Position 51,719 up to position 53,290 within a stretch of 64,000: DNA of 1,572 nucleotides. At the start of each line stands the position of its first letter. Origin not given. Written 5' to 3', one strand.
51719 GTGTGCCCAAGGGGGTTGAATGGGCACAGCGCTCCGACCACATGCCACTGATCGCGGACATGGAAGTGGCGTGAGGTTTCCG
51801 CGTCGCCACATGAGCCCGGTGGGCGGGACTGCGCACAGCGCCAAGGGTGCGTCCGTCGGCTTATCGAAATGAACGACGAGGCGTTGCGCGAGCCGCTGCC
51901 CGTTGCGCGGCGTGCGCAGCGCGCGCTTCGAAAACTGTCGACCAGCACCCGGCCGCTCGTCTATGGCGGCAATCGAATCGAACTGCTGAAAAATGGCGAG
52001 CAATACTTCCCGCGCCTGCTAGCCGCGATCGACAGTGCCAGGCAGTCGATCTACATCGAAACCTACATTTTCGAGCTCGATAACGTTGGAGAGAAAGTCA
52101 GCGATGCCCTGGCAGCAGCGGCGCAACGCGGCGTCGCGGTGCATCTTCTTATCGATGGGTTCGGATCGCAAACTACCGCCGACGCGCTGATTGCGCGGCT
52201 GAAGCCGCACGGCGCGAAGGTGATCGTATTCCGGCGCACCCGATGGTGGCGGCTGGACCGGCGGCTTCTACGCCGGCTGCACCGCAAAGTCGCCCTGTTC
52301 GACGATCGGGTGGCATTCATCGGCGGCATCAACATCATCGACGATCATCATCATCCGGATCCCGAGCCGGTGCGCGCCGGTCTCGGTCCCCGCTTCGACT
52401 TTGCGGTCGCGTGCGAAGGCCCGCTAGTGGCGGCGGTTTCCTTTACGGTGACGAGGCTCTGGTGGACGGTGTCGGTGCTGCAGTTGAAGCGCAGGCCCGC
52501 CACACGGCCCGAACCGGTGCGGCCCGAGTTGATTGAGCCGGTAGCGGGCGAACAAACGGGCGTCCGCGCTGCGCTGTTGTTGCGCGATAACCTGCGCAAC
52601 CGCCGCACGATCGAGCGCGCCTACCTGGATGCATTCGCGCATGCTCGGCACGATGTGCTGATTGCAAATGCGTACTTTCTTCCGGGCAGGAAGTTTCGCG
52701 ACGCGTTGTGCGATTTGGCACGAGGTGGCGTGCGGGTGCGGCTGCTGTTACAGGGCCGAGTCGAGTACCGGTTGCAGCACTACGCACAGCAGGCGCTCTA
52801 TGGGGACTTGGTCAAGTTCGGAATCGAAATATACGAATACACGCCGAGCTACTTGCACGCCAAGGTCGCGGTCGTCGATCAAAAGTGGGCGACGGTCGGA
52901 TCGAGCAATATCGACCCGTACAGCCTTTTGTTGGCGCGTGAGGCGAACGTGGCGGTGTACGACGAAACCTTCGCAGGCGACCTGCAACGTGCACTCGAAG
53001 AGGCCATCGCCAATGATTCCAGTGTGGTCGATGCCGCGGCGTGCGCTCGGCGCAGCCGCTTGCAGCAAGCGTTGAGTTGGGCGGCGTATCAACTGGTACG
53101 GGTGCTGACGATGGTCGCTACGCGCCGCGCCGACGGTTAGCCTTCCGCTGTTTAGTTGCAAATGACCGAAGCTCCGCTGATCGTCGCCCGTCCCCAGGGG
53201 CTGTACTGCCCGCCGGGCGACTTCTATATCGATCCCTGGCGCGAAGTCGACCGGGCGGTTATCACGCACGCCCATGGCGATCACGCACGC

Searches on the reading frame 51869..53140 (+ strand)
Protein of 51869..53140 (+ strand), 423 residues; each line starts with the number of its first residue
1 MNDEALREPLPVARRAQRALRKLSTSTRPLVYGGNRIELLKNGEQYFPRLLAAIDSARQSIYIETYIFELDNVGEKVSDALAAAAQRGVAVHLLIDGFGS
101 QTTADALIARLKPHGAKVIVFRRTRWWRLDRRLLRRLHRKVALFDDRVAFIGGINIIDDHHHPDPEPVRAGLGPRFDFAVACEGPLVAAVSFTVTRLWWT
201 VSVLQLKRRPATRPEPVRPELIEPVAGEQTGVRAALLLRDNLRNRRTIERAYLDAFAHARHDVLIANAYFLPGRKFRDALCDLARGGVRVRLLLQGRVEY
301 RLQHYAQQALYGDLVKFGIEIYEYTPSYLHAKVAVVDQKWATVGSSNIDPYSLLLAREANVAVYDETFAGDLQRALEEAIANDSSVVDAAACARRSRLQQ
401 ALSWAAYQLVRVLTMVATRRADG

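Call 61: search_protein_families(library=pfam, proteins=[window:51869-53140:+], max_evalue=0.001)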
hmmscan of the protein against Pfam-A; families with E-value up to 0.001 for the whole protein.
window:51869-53140:+ (423 aa): 3 families
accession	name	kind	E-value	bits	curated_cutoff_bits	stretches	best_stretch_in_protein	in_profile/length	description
PF13091.12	PLDc_2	-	1.8e-42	144.7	27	2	253-378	2-130/132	PLD-like domain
PF00614.28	PLDc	-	3.9e-11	42.9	21.9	1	135-159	3-27/28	Phospholipase D Active site motif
PF11495.14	Regulator_TrmB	-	0.00083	19.1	22.2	0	37-97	2-58/233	Archaeal transcriptional regulator TrmB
